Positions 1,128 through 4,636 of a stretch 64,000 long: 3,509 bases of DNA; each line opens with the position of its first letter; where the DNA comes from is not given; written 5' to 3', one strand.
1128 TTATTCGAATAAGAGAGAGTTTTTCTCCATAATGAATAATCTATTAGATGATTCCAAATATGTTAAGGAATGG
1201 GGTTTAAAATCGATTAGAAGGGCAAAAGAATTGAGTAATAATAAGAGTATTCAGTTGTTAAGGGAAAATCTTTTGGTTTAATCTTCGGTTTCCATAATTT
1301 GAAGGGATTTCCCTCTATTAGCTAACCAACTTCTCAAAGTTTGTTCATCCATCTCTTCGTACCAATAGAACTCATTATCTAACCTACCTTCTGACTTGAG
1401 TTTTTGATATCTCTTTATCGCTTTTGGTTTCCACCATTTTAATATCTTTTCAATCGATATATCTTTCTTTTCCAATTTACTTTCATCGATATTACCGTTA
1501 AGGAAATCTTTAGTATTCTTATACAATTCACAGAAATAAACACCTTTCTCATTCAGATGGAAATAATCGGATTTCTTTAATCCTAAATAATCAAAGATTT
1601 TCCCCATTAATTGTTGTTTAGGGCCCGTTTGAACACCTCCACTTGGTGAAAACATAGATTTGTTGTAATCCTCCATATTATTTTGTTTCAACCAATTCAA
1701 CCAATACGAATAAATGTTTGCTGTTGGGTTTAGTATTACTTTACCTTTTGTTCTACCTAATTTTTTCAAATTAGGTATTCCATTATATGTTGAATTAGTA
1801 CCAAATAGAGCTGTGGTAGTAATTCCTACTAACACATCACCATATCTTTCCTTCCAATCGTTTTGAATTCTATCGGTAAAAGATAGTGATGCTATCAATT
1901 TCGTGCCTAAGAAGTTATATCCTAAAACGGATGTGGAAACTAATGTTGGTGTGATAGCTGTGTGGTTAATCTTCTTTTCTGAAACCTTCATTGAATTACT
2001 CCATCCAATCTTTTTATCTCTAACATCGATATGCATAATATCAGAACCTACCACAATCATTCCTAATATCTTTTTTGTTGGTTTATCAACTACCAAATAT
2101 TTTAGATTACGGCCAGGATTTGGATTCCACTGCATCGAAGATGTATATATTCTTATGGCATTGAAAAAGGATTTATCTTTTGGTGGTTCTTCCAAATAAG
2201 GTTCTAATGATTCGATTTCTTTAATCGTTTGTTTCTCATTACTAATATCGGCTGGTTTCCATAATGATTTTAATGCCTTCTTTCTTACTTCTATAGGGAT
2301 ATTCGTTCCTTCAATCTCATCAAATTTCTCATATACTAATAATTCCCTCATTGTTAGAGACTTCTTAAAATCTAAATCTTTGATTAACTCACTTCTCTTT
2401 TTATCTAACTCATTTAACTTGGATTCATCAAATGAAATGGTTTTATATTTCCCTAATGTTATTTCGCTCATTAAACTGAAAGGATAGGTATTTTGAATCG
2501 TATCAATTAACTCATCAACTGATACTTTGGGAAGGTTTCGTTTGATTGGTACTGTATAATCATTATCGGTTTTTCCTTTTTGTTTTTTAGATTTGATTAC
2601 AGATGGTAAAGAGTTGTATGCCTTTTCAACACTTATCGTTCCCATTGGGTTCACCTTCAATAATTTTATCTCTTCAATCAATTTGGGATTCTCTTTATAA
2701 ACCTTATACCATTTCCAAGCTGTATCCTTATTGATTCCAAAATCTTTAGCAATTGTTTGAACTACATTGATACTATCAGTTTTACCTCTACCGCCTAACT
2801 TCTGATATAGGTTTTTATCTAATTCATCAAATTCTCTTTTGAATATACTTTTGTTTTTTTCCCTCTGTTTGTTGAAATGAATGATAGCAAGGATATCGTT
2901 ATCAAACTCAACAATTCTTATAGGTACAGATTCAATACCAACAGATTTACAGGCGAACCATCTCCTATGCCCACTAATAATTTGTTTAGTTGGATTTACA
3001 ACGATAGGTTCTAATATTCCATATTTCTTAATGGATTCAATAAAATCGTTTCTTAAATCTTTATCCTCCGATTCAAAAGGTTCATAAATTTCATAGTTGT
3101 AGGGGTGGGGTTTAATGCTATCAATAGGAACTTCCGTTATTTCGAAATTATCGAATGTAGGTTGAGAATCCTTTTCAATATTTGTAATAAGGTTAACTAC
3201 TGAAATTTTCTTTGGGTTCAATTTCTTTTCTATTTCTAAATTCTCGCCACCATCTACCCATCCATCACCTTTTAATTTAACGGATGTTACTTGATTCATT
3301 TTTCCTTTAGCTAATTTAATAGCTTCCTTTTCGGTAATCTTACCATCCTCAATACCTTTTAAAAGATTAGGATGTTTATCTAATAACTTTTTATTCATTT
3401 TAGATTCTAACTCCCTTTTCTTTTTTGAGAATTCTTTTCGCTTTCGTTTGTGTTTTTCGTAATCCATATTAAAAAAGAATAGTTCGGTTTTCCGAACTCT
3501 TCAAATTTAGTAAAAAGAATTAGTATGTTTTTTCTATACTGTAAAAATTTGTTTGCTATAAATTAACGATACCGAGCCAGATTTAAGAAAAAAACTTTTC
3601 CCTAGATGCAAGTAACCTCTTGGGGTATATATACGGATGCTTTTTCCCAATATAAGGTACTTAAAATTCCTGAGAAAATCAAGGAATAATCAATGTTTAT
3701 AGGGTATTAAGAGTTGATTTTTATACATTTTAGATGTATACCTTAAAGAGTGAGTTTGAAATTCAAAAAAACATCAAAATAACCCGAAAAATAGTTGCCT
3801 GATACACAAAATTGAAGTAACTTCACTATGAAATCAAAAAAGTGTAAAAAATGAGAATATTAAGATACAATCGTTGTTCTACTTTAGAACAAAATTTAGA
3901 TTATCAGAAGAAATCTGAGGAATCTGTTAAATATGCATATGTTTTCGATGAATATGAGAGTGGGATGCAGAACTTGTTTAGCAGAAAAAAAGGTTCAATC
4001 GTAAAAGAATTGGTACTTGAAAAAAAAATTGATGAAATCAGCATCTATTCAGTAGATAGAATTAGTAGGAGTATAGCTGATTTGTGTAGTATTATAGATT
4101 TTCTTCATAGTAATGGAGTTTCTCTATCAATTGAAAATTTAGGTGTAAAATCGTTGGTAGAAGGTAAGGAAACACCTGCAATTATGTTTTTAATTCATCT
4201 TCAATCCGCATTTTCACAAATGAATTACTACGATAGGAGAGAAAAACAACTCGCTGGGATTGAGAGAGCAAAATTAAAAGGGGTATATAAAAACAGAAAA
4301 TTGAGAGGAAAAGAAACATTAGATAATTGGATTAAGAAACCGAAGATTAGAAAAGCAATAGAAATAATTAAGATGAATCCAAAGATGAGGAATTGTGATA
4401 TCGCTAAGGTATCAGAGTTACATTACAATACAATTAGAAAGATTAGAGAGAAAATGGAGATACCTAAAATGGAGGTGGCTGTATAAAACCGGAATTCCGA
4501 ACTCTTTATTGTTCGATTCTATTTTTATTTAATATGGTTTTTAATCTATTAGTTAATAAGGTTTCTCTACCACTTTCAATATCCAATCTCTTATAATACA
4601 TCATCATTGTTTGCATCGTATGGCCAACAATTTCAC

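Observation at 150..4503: Three copies of an 18-bp palindromic motif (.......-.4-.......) punctuate the element at gene boundaries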

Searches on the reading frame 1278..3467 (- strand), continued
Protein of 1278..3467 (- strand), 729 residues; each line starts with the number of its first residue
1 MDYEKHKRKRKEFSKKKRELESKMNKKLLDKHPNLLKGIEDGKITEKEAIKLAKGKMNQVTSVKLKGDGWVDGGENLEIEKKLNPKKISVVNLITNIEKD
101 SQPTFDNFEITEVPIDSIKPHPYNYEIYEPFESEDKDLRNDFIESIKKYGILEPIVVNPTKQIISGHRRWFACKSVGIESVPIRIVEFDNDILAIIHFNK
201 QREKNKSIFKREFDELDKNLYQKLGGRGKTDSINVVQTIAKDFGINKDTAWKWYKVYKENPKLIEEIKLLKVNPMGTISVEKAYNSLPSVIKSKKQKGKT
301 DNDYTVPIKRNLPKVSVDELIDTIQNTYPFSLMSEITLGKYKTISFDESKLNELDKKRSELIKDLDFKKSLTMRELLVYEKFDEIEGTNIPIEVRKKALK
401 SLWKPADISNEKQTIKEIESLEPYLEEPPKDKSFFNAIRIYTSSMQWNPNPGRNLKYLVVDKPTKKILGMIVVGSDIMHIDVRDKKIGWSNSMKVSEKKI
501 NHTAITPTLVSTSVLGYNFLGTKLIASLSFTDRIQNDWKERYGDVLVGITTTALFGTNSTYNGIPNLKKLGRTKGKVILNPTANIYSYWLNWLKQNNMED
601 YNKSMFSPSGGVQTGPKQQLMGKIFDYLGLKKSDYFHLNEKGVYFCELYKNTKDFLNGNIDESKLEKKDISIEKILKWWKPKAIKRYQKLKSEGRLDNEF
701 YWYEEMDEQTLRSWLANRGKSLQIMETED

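Call 82: fold_search(model_id=the predicted structure, library=pdb)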
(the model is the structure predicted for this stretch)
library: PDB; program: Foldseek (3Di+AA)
matches with E <= 10: 192; with E <= 0.001: 23
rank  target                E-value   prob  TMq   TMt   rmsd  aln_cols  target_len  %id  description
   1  7nfu_A                8.8e-06  1.00  0.12  0.36  17.9       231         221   21  Crystal structure of C-terminally truncated Geobacillus thermoleovorans nucleoid occlusion protein Noc (released 2021-02-17)
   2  7ol9_B                9.7e-06  1.00  0.12  0.39  13.5       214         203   23  Crystal structure of C-terminally truncated Bacillus subtilis nucleoid occlusion protein (Noc) complexed to the Noc-bi (released 2022-03-09)
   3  5k5d_B                1.3e-05  1.00  0.10  0.28  18.4       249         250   14  Structure of the C2221 form of Pnob8-like ParB-N domain (released 2016-06-15)
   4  7bnk_B                1.4e-05  1.00  0.12  0.42  14.2       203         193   20  Crystal structure of ParB from Myxococcus xanthus bound to CDP and Monothiophosphate (released 2021-09-08)
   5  7ng0                  1.4e-05  1.00  0.12  0.40  14.7       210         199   20  Crystal structure of N- and C-terminally truncated Geobacillus thermoleovorans nucleoid occlusion protein Noc (released 2021-02-17)
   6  7ol9_A                1.4e-05  1.00  0.10  0.33  20.0       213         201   20  Crystal structure of C-terminally truncated Bacillus subtilis nucleoid occlusion protein (Noc) complexed to the Noc-bi (released 2022-03-09)
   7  7bnk_A                1.6e-05  1.00  0.12  0.41  14.2       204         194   20  Crystal structure of ParB from Myxococcus xanthus bound to CDP and Monothiophosphate (released 2021-09-08)
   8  7bnr_A                1.9e-05  1.00  0.13  0.43  16.2       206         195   18  Crystal structure of a ParB Q52A mutant from Myxococcus xanthus bound to CTPyS (released 2021-09-08)
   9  5k5d_C                1.9e-05  1.00  0.09  0.25  17.9       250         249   13  Structure of the C2221 form of Pnob8-like ParB-N domain (released 2016-06-15)
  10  7o0n_A                2.5e-05  1.00  0.12  0.42  14.2       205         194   20  Crystal structure of a ParB E93A mutant from Myxococcus xanthus bound to CDP and monothiophosphate (released 2021-09-15)
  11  7nfu_B                2.5e-05  1.00  0.12  0.36  15.6       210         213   20  Crystal structure of C-terminally truncated Geobacillus thermoleovorans nucleoid occlusion protein Noc (released 2021-02-17)
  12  7bm8_A                2.6e-05  1.00  0.12  0.45  17.1       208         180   19  Crystal structure of the C-terminally truncated chromosome-partitioning protein ParB from Caulobacter crescentus compl (released 2021-04-28)
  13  7bnr_B                4.7e-05  1.00  0.11  0.38  14.5       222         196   17  Crystal structure of a ParB Q52A mutant from Myxococcus xanthus bound to CTPyS (released 2021-09-08)
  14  5k5d_A                6.8e-05  1.00  0.11  0.29  17.9       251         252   16  Structure of the C2221 form of Pnob8-like ParB-N domain (released 2016-06-15)
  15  6sdk_A                9.3e-05  1.00  0.12  0.41  14.9       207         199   18  Crystal structure of bacterial ParB dimer bound to CDP (released 2019-10-23)
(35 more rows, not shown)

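Call 83: find_encoding_contigs(protein=P0163, flank=8000, max_places=2)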
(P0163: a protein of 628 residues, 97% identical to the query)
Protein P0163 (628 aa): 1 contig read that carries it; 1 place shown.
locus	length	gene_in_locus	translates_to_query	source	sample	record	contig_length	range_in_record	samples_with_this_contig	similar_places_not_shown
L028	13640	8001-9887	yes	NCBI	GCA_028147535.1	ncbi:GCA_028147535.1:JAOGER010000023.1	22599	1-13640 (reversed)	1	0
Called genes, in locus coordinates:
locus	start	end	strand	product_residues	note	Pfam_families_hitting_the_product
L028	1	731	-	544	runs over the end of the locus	PF00118:Cpn60_TCP1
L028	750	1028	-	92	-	PF00166:Cpn10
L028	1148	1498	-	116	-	PF03840:SecG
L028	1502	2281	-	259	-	-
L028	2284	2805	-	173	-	PF04390:LptE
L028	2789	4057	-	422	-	PF00158:Sigma54_activat, PF14532:Sigma54_activ_2, PF07724:AAA_2 (weak), PF07728:AAA_5 (weak), PF25601:AAA_lid_14, PF02954:HTH_8, PF18024:HTH_50 (faint)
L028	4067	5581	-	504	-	PF00919:UPF0004, PF04055:Radical_SAM, PF01938:TRAM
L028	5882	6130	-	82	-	-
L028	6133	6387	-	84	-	-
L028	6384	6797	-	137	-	-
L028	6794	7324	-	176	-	-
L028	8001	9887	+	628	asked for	PF02195:ParB_N, PF14236:DruA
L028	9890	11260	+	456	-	-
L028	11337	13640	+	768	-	PF02384:N6_Mtase, PF20473:MmeI_Mtase, PF07669:Eco57I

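Call 84: find_encoding_contigs(protein=P0187, flank=8000, max_places=3)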
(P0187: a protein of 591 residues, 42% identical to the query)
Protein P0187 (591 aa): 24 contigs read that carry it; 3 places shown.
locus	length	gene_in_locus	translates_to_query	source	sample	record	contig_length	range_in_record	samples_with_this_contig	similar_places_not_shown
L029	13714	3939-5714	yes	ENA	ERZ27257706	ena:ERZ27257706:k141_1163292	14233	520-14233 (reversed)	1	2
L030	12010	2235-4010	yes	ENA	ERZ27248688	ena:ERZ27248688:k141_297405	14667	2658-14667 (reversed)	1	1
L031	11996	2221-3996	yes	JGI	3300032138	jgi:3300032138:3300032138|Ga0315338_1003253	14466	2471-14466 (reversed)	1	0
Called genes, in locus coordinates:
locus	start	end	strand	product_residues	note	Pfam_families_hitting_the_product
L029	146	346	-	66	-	-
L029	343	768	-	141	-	-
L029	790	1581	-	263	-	PF00239:Resolvase, PF07508:Recombinase (weak)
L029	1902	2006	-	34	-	-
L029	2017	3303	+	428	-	PF00589:Phage_integrase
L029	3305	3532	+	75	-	-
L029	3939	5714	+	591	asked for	PF02195:ParB_N (weak), PF14236:DruA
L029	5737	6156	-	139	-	PF24585:YunG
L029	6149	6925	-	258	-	-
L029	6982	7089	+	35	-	-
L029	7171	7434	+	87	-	-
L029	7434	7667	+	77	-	-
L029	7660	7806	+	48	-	-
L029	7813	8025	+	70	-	-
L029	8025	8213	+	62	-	-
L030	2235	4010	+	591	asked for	PF02195:ParB_N (weak), PF14236:DruA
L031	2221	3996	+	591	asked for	PF02195:ParB_N (weak), PF14236:DruA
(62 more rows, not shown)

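Call 85: find_encoding_contigs(protein=P0195, flank=8000, max_places=2)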
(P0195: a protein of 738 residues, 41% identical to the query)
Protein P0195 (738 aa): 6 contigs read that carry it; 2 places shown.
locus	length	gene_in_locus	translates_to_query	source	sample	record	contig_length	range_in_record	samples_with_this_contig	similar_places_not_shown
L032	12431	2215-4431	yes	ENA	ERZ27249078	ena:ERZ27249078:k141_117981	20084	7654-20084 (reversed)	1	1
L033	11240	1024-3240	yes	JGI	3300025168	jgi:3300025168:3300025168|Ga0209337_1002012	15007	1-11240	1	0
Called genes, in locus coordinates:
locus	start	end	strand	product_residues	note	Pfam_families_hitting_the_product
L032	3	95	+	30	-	?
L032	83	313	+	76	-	-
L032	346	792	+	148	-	-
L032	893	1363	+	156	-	-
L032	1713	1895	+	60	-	-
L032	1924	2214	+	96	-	-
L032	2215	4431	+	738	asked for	PF02195:ParB_N (weak), PF24585:YunG (faint), PF14236:DruA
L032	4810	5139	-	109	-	-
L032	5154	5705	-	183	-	-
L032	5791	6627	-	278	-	-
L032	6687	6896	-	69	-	-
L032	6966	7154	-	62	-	-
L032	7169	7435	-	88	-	-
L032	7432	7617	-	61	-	-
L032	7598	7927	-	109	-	-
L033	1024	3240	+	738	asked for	PF02195:ParB_N (weak), PF24585:YunG (faint), PF14236:DruA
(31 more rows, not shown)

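Call 91: find_encoding_contigs(protein=P0177, flank=8000, max_places=2)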
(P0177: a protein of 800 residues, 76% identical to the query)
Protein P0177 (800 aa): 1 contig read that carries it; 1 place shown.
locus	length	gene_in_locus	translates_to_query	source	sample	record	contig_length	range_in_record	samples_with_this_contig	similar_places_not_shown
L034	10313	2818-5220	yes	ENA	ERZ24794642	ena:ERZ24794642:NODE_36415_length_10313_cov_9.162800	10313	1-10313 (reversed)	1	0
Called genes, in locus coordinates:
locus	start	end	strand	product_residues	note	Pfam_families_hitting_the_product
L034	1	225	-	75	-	?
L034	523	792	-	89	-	PF13411:MerR_1 (faint)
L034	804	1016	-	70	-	-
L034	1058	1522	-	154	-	-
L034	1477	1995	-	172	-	-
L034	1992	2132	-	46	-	-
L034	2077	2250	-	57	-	-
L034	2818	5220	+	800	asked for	PF02195:ParB_N, PF14236:DruA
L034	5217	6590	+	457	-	-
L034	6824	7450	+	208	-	PF00239:Resolvase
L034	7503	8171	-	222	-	PF17836:PglD_N, PF25084:LbH_EIF2B (faint), PF25087:GMPPB_C (faint), PF00132:Hexapep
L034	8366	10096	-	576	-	-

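Call 92: find_encoding_contigs(protein=P0182, flank=8000, max_places=2)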
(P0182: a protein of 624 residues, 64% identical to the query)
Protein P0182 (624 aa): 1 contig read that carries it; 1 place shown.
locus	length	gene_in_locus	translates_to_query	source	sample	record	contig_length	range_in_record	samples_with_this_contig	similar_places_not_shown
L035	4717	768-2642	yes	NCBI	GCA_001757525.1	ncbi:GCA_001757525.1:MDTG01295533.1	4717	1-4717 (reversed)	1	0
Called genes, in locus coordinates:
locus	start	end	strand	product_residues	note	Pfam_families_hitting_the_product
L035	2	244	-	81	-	?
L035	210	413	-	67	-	-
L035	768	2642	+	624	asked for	PF02195:ParB_N, PF14236:DruA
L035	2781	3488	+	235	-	PF00239:Resolvase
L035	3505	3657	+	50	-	-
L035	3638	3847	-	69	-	-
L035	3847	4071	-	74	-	-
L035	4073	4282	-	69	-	-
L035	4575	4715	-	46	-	?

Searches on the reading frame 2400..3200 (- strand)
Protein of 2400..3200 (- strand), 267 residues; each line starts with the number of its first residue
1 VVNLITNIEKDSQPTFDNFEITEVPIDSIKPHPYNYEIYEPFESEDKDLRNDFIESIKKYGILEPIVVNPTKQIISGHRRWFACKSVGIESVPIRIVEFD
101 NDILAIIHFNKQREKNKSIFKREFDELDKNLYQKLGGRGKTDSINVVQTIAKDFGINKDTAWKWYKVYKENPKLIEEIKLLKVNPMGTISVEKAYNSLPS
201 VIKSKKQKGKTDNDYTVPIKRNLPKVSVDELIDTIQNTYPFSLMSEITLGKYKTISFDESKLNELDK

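Call 50: search_solved_structures(query=window:2400-3200:-, max_evalue=1, show_alignments=3)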
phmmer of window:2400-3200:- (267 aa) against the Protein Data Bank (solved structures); distinct sequences matched with E-value up to 1: 11.
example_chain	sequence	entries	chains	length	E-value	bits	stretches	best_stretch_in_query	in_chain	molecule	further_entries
6t1f_A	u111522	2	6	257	2.3e-07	34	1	25-151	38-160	Chromosome-partitioning protein ParB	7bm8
7ol9_A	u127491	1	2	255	2.2e-06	30.8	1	17-120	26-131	Nucleoid occlusion protein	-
6sdk_A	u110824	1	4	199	2.4e-06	30.7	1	21-129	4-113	Stage 0 sporulation protein J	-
7bnk_A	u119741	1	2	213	4.6e-05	26.5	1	41-97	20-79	ParB family protein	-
7bnr_A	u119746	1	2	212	6.5e-05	26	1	46-97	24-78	ParB family protein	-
7nfu_A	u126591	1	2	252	6.9e-05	25.9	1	16-115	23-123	Nucleoid occlusion protein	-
7o0n_A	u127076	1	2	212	8.8e-05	25.6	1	42-97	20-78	ParB family protein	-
4umk_A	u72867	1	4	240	9.4e-05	25.5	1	20-128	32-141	PROBABLE CHROMOSOME-PARTITIONING PROTEIN PARB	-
7ng0_A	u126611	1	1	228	0.00021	24.3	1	20-115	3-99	Nucleoid occlusion protein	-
1vz0_A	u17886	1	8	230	0.00034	23.7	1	21-115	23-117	Chromosome-partitioning protein Spo0J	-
7da9_A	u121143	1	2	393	0.19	14.6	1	100-159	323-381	6-hydroxy-3-succinoylpyridine 3-monooxygenase HspB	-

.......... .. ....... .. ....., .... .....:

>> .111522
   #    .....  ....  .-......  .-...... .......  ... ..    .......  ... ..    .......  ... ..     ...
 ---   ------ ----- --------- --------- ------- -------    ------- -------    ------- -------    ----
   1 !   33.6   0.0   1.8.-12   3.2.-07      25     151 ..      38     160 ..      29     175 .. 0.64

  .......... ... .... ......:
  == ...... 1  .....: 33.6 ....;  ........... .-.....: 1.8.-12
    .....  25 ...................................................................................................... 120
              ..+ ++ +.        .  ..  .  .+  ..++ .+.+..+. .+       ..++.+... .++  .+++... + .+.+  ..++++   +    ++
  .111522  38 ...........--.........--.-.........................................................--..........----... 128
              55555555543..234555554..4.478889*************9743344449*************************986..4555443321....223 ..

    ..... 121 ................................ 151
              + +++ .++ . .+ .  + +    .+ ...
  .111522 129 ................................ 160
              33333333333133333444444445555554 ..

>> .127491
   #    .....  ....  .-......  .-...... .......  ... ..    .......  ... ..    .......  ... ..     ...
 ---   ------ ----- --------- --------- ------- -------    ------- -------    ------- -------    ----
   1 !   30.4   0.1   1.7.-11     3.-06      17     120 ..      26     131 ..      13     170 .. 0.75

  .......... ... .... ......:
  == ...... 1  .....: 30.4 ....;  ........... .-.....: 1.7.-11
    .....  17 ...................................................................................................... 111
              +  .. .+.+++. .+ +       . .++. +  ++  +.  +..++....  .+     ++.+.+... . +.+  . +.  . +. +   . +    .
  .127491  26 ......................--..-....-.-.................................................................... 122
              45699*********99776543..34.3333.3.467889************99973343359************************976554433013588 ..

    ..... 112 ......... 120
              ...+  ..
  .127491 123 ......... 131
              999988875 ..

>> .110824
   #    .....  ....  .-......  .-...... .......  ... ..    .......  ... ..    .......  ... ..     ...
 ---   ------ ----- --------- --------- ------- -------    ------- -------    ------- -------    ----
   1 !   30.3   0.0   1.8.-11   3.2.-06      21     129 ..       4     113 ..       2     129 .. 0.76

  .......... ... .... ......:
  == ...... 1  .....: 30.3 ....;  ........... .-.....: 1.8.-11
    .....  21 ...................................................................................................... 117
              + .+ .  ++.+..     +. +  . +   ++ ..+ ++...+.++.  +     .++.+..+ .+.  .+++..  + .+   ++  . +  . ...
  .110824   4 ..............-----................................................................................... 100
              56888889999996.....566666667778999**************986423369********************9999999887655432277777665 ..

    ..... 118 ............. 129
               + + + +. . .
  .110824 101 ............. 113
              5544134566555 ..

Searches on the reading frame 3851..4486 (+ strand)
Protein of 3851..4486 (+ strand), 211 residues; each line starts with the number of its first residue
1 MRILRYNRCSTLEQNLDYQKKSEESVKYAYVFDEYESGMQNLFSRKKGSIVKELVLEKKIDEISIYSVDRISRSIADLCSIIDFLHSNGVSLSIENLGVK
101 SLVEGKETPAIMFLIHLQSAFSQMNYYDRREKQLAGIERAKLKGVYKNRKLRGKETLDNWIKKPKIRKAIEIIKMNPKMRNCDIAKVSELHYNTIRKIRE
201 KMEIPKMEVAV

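Call 6: search_protein_families(library=pfam, proteins=[window:3851-4486:+], max_evalue=0.01)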
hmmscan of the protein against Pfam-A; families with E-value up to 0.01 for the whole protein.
window:3851-4486:+ (211 aa): 1 family
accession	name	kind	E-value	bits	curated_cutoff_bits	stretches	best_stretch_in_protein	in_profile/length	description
PF00239.26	Resolvase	-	2.8e-16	60.3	23.3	1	6-145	4-144/145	Resolvase, N terminal domain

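Call 11: search_protein_families(library=padloc, proteins=[window:3851-4486:+], max_evalue=0.01)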
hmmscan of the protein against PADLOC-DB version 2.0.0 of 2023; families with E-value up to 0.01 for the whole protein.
window:3851-4486:+ (211 aa): 0 families

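Call 73: search_protein_families(library=phrogs, proteins=[window:3851-4486:+], max_evalue=0.001)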
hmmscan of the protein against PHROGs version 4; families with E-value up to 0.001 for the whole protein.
window:3851-4486:+ (211 aa): 2 families
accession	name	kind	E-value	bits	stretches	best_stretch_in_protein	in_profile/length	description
phrog_125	-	DNA, RNA and nucleotide metabolism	5.1e-23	82.9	1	1-206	20-207/254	DNA invertase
phrog_95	-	integration and excision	4.5e-06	26.5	1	53-147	150-240/651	integrase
